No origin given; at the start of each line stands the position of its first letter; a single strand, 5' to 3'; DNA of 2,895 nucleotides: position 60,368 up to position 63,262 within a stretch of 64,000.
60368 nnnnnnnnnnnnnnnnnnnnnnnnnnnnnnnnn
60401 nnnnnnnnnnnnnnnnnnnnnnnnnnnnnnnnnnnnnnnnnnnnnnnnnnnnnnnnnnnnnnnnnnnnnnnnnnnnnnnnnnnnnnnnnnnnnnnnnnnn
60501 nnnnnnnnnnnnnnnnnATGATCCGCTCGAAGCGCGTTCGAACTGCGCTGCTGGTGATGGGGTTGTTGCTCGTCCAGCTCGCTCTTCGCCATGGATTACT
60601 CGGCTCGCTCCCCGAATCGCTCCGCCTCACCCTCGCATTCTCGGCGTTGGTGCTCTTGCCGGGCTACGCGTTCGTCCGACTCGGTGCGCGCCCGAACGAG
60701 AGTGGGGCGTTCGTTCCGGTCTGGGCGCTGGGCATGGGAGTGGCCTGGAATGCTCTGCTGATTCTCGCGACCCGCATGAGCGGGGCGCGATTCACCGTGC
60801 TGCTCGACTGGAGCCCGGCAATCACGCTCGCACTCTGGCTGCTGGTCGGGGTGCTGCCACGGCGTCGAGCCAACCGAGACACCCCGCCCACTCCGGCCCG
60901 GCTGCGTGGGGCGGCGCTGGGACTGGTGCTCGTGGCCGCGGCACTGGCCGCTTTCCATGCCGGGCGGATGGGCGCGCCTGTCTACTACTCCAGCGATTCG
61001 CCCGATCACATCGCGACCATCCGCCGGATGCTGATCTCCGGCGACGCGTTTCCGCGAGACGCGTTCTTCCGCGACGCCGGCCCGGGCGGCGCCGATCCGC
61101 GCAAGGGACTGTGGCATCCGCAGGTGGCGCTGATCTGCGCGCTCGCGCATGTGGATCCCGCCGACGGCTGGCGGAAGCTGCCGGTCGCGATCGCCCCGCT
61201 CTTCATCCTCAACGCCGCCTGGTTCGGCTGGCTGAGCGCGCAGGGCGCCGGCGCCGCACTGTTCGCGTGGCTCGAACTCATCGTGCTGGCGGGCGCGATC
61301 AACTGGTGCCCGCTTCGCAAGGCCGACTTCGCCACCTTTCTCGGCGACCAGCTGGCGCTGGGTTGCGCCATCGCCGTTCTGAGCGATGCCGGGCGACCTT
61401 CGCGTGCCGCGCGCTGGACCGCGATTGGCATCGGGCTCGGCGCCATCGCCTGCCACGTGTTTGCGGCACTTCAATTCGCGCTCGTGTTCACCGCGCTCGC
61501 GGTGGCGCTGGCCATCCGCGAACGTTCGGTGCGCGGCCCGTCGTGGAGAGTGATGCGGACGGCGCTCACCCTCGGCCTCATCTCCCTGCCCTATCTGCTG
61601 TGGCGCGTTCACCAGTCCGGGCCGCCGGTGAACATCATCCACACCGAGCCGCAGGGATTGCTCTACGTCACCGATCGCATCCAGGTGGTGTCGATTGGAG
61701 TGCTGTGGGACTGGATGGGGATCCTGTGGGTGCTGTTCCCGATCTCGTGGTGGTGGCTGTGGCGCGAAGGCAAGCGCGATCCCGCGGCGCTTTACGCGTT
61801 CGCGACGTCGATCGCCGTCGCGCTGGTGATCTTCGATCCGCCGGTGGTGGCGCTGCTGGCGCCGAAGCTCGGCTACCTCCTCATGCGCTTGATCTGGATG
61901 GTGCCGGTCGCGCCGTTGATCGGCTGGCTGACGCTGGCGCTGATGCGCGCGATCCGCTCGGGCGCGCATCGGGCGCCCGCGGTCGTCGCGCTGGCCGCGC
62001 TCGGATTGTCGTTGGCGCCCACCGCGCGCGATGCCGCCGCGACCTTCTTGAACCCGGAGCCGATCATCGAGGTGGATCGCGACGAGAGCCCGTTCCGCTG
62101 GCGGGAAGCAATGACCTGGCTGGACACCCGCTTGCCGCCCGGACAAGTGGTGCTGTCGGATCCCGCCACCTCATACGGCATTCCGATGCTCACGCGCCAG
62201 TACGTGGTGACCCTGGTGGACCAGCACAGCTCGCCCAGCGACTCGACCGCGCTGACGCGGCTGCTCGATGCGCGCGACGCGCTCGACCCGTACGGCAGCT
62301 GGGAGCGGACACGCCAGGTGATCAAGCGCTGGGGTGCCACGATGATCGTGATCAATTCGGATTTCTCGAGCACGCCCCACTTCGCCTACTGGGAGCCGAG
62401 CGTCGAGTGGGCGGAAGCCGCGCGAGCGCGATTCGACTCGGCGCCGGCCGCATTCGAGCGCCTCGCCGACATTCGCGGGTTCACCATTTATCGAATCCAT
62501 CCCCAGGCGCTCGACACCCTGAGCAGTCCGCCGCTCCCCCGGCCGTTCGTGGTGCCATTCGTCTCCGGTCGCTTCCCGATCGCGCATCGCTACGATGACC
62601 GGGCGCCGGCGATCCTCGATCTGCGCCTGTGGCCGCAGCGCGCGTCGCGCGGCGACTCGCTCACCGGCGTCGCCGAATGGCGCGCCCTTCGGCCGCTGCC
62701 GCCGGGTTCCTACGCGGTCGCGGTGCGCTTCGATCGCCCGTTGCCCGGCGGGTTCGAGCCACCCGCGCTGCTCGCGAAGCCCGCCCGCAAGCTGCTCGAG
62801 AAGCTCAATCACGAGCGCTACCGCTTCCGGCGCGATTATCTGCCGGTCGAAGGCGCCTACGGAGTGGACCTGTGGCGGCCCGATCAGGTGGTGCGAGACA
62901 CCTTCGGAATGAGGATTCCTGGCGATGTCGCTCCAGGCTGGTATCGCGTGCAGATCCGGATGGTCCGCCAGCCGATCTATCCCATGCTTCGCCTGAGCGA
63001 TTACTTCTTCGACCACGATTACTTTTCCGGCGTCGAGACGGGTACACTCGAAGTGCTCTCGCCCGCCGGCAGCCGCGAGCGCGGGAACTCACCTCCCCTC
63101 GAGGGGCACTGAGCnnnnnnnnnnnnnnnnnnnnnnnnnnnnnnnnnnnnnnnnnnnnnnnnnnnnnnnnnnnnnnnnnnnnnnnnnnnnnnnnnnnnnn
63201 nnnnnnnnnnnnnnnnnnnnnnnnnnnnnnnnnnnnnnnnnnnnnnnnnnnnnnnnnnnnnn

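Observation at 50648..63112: Arn/Gtr-like lipid-carrier amino-sugar glycosylation module embedded in a Wza-Wzc-type EPS locus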

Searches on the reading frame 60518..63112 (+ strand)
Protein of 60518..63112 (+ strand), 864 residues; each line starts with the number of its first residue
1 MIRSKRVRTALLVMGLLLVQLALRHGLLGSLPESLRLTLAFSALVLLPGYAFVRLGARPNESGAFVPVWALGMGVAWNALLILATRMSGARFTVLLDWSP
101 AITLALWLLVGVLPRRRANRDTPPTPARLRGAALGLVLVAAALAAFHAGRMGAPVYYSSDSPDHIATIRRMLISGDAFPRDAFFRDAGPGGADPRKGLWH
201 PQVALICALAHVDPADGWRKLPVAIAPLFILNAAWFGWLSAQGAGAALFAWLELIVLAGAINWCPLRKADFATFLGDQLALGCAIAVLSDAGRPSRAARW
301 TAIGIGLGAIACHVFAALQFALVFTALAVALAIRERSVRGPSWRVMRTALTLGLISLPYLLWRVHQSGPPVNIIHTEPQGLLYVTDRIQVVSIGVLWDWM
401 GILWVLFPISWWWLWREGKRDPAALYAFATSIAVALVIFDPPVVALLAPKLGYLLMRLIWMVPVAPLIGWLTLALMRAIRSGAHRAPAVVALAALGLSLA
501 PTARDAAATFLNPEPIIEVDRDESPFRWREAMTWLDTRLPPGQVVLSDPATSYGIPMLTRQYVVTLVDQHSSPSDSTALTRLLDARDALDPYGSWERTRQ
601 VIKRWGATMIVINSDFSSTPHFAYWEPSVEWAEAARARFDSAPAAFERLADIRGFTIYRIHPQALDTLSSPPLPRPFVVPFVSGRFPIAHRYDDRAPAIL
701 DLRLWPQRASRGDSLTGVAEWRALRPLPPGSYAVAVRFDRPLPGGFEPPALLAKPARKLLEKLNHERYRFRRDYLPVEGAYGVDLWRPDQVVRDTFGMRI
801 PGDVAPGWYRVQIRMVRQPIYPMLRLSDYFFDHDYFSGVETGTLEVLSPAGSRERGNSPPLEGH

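Call 6: search_protein_families(library=pfam, proteins=[window:60518-63112:+], max_evalue=0.01)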
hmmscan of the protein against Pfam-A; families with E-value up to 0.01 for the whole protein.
window:60518-63112:+ (864 aa): 0 families

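Call 9: search_protein_families(library=ncbifam, proteins=[window:60518-63112:+], max_evalue=0.01)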
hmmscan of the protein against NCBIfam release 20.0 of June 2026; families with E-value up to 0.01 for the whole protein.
window:60518-63112:+ (864 aa): 0 families

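Call 10: find_homologous_proteins(query=window:60518-63112:+)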
Query window:60518-63112:+ (864 aa): 238 proteins with E <= 0.001 among 8000 candidates; the best 120 are listed.
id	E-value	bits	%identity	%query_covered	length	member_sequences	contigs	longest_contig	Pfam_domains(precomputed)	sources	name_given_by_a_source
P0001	0.0e+0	1950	100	100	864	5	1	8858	-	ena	-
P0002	0.0e+0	1324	70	99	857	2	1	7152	-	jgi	jgi:hypothetical protein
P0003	0.0e+0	1294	77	83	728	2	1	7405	-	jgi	-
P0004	0.0e+0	1129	63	93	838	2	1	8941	-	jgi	jgi:hypothetical protein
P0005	0.0e+0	1096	62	91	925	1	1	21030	PF20176.4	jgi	-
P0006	0.0e+0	1096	61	96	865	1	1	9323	PF20176.4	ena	-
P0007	0.0e+0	1079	60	98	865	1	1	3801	-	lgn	-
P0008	0.0e+0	1075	60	96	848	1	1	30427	-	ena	-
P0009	0.0e+0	1058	59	97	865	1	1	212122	-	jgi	-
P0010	0.0e+0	1014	57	97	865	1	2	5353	-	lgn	-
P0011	3.7e-297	1006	56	99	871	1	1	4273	-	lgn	-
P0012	2.6e-294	997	57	98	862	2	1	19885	PF20176.4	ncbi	-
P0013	5.4e-282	956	61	86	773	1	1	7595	-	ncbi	ncbi:MAG: hypothetical protein ABIS67_02900, partial [Candidatus Eisenbacteria bacterium]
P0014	9.6e-282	955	55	97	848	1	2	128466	PF20176.4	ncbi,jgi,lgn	jgi:hypothetical protein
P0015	7.0e-276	936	54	97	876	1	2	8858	PF20176.4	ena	-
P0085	4.2e-245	834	51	98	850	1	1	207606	-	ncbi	-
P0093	2.4e-243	828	49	98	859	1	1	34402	-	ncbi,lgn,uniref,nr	ncbi:MAG: hypothetical protein HZA61_16510 [Candidatus Eisenbacteria bacterium]|uniref:Uncharacteriz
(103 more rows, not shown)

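Call 18: search_solved_structures(query=A1, max_evalue=10)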
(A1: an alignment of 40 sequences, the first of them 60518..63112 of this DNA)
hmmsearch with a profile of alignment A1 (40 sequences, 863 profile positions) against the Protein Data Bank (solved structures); distinct sequences matched with E-value up to 10: 0.

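Call 21: search_protein_families(library=pfam, alignment_id=A1, max_evalue=1)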
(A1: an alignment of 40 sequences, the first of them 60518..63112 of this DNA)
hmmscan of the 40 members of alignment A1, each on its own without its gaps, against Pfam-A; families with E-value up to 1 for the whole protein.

A. member 1, window:60518-63112:+ (864 aa): 0 families

B. families by the number of members that match (of 40 scanned): 8 families
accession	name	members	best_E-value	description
PF20176.3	DUF6541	15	2.1e-10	Family of unknown function (DUF6541)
PF10633.15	NPCBM_assoc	7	0.014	NPCBM-associated, NEW3 domain of alpha-galactosidase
PF03443.20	AA9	3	0.029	Auxiliary Activity family 9 (formerly GH61)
PF16857.10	RNA_pol_inhib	2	0.12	RNA polymerase inhibitor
PF07760.16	DUF1616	2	0.19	Protein of unknown function (DUF1616)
PF03348.21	Serinc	1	0.04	Serine incorporator (Serinc)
PF08223.16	PaaX_C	1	0.11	PaaX-like protein C-terminal domain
PF19762.4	DUF6249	1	0.18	Domain of unknown function (DUF6249)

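Call 23: predict_structure(alignment_id=A1)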
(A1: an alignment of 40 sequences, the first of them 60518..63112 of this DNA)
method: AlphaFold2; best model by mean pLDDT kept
length: 864 residues; sequences in the alignment: 40
mean_pLDDT: 92.6   pTM: 0.92
mean pLDDT of the five models: 92.6, 91.7, 91.2, 90.7, 90.0
residues with pLDDT >= 90: 724; 70-90: 109; 50-70: 18; < 50: 13
segments of 3 or more residues with pLDDT < 50: 851-857, 861-864
pLDDT, mean of each block of 10 residues (from residue 1): 83 95 97 98 98 87 90 98 97 97 96 65 68 97 97 93 96 96 91 90 99 98 98 95 96 95 91 96 96 91 98 95 97 92 96 96 87 88 93 88 93 92 93 96 91 88 94 95 93 96 95 93 95 97 97 97 92 92 97 97 98 95 92 97 98 97 96 95 84 88 94 95 93 95 92 95 95 93 95 95 95 92 92 92 88 48 35
secondary structure, 60 per line:
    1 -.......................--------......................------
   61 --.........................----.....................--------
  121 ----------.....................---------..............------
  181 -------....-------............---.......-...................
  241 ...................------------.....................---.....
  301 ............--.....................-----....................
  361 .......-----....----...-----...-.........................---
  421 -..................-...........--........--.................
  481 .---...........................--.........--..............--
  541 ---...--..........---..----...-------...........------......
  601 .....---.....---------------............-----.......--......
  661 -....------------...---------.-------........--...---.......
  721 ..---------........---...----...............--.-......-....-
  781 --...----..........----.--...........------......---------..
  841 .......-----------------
elements in order (helices of 4 or more, strands of 3 or more residues): H2-24 H33-54 H63-87 H92-112 H131-151 H161-174 H188-191 H199-210 H214-220 H222-259 H272-292 H296-312 H315-335 H341-367 H373-376 E381-383 E389-391 H393-417 H422-439 H441-451 H454-461 H464-481 H485-511 H514-522 H525-538 E544-546 H549-558 H578-588 H595-605 E609-613 H629-640 E646-652 E655-660 H662-665 E678-680 E698-705 E708-710 E714-722 E732-739 H750-764 E769-774 H776-779 E790-799 E807-817 H826-829 E839-847

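Call 28: fold_search(model_id=the predicted structure, library=pdb)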
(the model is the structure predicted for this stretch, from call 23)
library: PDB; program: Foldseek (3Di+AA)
matches with E <= 10: 1087; with E <= 0.001: 22
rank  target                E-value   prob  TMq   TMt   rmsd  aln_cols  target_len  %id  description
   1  7zlg_A                5.7e-08  1.00  0.37  0.46  10.0       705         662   10  Cryo-EM structure of C-mannosyltransferase CeDPY19, in complex with acceptor peptide and bound to CMT2-Fab and anti-Fa (released 2023-01-11)
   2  7zlh_A                6.5e-08  1.00  0.37  0.46   9.7       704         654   10  Cryo-EM structure of C-mannosyltransferase CeDPY19, in apo state, bound to CMT2-Fab and anti-Fab nanobody (released 2023-01-11)
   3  8if8_C                1.3e-07  1.00  0.37  0.50  12.4       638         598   14  Arabinosyltransferase AftA (released 2023-05-31)
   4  8pn9_A                3.1e-07  1.00  0.38  0.49   9.3       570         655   10  Structure of human oligosaccharyltransferase OST-A complex bound to NGI-1 (released 2024-05-08)
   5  8b6l_I                3.6e-07  1.00  0.37  0.46   7.7       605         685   10  Subtomogram average of the human Sec61-TRAP-OSTA-translocon (released 2022-12-07)
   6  9n9j_I                4.8e-07  1.00  0.39  0.47   8.9       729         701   10  Structure of a GRP94 folding intermediate engaged with a CCDC134- and FKBP11-bound secretory translocon (released 2025-11-19)
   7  6ezn_F                4.8e-07  1.00  0.38  0.49   8.7       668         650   12  Cryo-EM structure of the yeast oligosaccharyltransferase (OST) complex (released 2018-01-17)
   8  7oci_F                9.8e-07  1.00  0.39  0.50  10.2       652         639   11  Cryo-EM structure of yeast Ost6p containing oligosaccharyltransferase complex (released 2022-02-16)
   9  8agb_A                1.3e-06  1.00  0.39  0.50  12.0       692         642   12  Structure of yeast oligosaccharylransferase complex with lipid-linked oligosaccharide bound (released 2022-12-07)
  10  7zli_A                1.7e-06  1.00  0.37  0.47   9.6       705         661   10  Cryo-EM structure of C-mannosyltransferase CeDPY19, in complex with Dol25-P-Man and bound to CMT2-Fab and anti-Fab nan (released 2023-01-11)
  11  6s7o_A                2.7e-06  1.00  0.37  0.47   8.8       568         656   10  Cryo-EM structure of human oligosaccharyltransferase complex OST-A (released 2019-12-18)
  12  6ftg_5                4.2e-06  1.00  0.40  0.51   9.8       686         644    8  Subtomogram average of OST-containing ribosome-translocon complexes from canine rough microsomal membranes (released 2018-03-21)
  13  8agc_A                7.5e-06  1.00  0.39  0.46   9.1       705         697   11  Structure of yeast oligosaccharylransferase complex with lipid-linked oligosaccharide and non-acceptor peptide bound (released 2022-12-07)
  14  8age_A                9.3e-06  1.00  0.36  0.47  10.1       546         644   12  Structure of yeast oligosaccharylransferase complex with acceptor peptide bound (released 2022-12-07)
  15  6c26_A                1.2e-05  1.00  0.39  0.50  10.8       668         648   11  The Cryo-EM structure of a eukaryotic oligosaccharyl transferase complex (released 2018-01-31)
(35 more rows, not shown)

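Call 31: find_encoding_contigs(protein=P0009, flank=10000, max_places=2)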
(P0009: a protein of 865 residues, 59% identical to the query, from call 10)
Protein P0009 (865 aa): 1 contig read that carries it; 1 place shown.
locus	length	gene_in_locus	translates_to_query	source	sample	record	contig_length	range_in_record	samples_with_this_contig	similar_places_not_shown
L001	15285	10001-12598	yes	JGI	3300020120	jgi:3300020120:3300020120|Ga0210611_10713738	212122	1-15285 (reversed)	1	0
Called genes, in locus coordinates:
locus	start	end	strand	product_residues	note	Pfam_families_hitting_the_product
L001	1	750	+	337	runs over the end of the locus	PF03706:LPG_synthase_TM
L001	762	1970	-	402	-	PF00155:Aminotran_1_2 (weak), PF01041:DegT_DnrJ_EryC1, PF01053:Cys_Met_Meta_PP (weak)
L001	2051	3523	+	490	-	PF13440:Polysacc_synt_3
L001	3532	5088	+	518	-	PF01943:Polysacc_synt (weak), PF13440:Polysacc_synt_3 (weak)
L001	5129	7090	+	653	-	PF01073:3Beta_HSD, PF01370:Epimerase, PF02719:Polysacc_synt_2, PF04321:RmlD_sub_bind, PF05368:NmrA, PF13460:NAD_binding_10, PF16363:GDP_Man_Dehyd, PF01408:GFO_IDH_MocA, +3 more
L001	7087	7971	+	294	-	-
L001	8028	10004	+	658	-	-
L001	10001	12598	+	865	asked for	-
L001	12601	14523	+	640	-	PF13522:GATase_6, PF13537:GATase_7, PF00733:Asn_synthase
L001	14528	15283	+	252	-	?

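Call 32: find_related_loci(query=A1, collection=genome_contigs, flank=10000)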
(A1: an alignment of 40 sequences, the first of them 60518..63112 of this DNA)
Query A1 (864 aa) in genome_contigs; peptide patterns used: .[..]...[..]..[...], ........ (x = any residue, [..] = any of these).
126 stretches matched a pattern; 92 encode a relative of the query (tblastn E <= 1e-3); the best 80 are kept; 80 distinct loci.
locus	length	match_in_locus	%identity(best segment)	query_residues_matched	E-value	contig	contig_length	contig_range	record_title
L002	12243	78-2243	63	149-860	0e+0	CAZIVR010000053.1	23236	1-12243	MAG TPA_asm: uncultured bacterium isolate SRP287453_co1_107 genome assembly, contig: NODE_3821_length_23236_cov_27.26845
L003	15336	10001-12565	53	3-846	0e+0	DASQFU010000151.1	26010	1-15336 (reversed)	MAG TPA_asm: Candidatus Limnocylindria bacterium isolate SMAG_U11788 k141_291875, whole genome shotgun sequence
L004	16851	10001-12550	57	5-848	0e+0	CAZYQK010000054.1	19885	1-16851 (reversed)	MAG TPA_asm: uncultured bacterium isolate SRP119689_co1_84 genome assembly, contig: NODE_3655_length_19885_cov_7.472617,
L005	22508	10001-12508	55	12-846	0e+0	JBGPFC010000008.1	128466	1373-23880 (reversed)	MAG: Candidatus Eisenbacteria bacterium isolate OBJ_0618_7090110_76 k141_3460171_length_128466_cov_23.2867, whole genome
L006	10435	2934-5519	53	11-860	0e+0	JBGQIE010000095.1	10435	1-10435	MAG: Candidatus Eisenbacteria bacterium isolate OBJ2_061818_070_56 k141_1117814_length_10435_cov_12.1531, whole genome s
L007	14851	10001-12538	53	31-847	0e+0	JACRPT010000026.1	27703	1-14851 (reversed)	MAG: Candidatus Eisenbacteria bacterium isolate NC_groundwater_1994_Pr3_S-0.65um_72_3 SR2-18-Sp65_coassembly_scaffold_43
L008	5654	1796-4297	52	32-846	0e+0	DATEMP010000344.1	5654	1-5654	MAG TPA_asm: Candidatus Eisenbacteria bacterium isolate SMAG_U8945 k141_1962548, whole genome shotgun sequence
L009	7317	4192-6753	51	1-846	0e+0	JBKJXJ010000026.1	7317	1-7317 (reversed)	MAG: Candidatus Eisenbacteria bacterium isolate swi_bin.170 k127_10517918, whole genome shotgun sequence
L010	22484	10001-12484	52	26-846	0e+0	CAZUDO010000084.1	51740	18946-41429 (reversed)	MAG TPA_asm: uncultured Candidatus Binatia bacterium isolate binchicken_co165_346 genome assembly, contig: k141_1341307,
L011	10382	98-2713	52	20-863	0e+0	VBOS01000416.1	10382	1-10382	MAG: Candidatus Eisenbacteria bacterium isolate WS_2 14_0903_13_30cm_scaffold_6240564, whole genome shotgun sequence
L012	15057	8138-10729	49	5-859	0e+0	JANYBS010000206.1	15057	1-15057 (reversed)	MAG: Candidatus Eisenbacteria bacterium isolate GL140_6_metabat_35 GL140_6_k141_2434504, whole genome shotgun sequence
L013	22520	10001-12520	52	9-849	0e+0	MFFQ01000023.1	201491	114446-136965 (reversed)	MAG: Candidatus Eisenbacteria bacterium RBG_16_71_46 RBG_16_scaffold_136, whole genome shotgun sequence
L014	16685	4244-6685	55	36-852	0e+0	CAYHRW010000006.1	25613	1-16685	MAG TPA_asm: uncultured bacterium isolate ERP119705_co14_70 genome assembly, contig: NODE_1609_length_25613_cov_10.23288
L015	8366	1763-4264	53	17-846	0e+0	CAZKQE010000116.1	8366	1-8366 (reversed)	MAG TPA_asm: uncultured bacterium isolate SRP287453_co1_29 genome assembly, contig: NODE_16462_length_8366_cov_6.404765,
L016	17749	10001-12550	51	26-864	0e+0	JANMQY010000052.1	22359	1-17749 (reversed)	MAG: Candidatus Eisenbacteria bacterium isolate OTE_51_metabat_109 OTE_51_k141_2153620, whole genome shotgun sequence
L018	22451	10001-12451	51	35-852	0e+0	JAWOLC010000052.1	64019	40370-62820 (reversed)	MAG: Candidatus Eisenbacteria bacterium isolate bin_205 c_000039089976, whole genome shotgun sequence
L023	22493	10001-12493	51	28-857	0e+0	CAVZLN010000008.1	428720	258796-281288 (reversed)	MAG: Candidatus Eisenbacteria bacterium isolate MFD05942.bin.1.102 genome assembly, contig: contig_8686, whole genome sh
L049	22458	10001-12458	53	26-846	5e-138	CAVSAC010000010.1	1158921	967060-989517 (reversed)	MAG: Candidatus Eisenbacteria bacterium isolate MFD05942.bin.1.32 genome assembly, contig: contig_13502, whole genome sh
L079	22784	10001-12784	24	6-838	3e-34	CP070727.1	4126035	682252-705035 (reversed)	MAG: bacterium isolate bin44 chromosome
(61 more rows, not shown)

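Call 37: find_encoding_contigs(protein=P0093, flank=10000, max_places=1)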
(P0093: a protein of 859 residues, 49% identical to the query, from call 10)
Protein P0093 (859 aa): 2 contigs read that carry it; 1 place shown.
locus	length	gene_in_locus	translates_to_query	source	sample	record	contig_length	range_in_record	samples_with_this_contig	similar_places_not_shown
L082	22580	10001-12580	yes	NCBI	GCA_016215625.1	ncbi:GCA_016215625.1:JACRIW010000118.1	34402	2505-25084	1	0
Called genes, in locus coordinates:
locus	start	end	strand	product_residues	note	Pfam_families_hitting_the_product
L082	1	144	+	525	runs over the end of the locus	PF01943:Polysacc_synt, PF13440:Polysacc_synt_3, PF01554:MatE (weak)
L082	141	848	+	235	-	PF00535:Glycos_transf_2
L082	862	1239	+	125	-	PF10066:DUF2304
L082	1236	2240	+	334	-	PF03706:LPG_synthase_TM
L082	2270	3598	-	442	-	PF00155:Aminotran_1_2, PF01041:DegT_DnrJ_EryC1, PF01053:Cys_Met_Meta_PP (weak), PF01212:Beta_elim_lyase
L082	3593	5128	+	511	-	PF13440:Polysacc_synt_3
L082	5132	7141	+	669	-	PF01073:3Beta_HSD, PF01370:Epimerase, PF02719:Polysacc_synt_2, PF04321:RmlD_sub_bind, PF05368:NmrA, PF07993:NAD_binding_4, PF13460:NAD_binding_10, PF16363:GDP_Man_Dehyd, +3 more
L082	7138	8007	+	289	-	-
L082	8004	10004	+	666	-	-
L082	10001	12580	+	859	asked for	-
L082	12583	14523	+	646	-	PF13522:GATase_6, PF13537:GATase_7, PF00733:Asn_synthase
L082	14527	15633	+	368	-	PF13439:Glyco_transf_4, PF13579:Glyco_trans_4_4, PF00534:Glycos_transf_1, PF13692:Glyco_trans_1_4, PF13524:Glyco_trans_1_2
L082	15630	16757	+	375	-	PF13439:Glyco_transf_4, PF13579:Glyco_trans_4_4, PF00534:Glycos_transf_1, PF13692:Glyco_trans_1_4, PF20706:GT4-conflict (weak), PF13524:Glyco_trans_1_2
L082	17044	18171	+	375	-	PF25917:BSH_RND, PF25973:BSH_CzcB, PF25876:HH_MFP_RND (weak), PF25944:Beta-barrel_RND, PF25954:Beta-barrel_RND_2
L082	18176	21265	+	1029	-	PF00873:ACR_tran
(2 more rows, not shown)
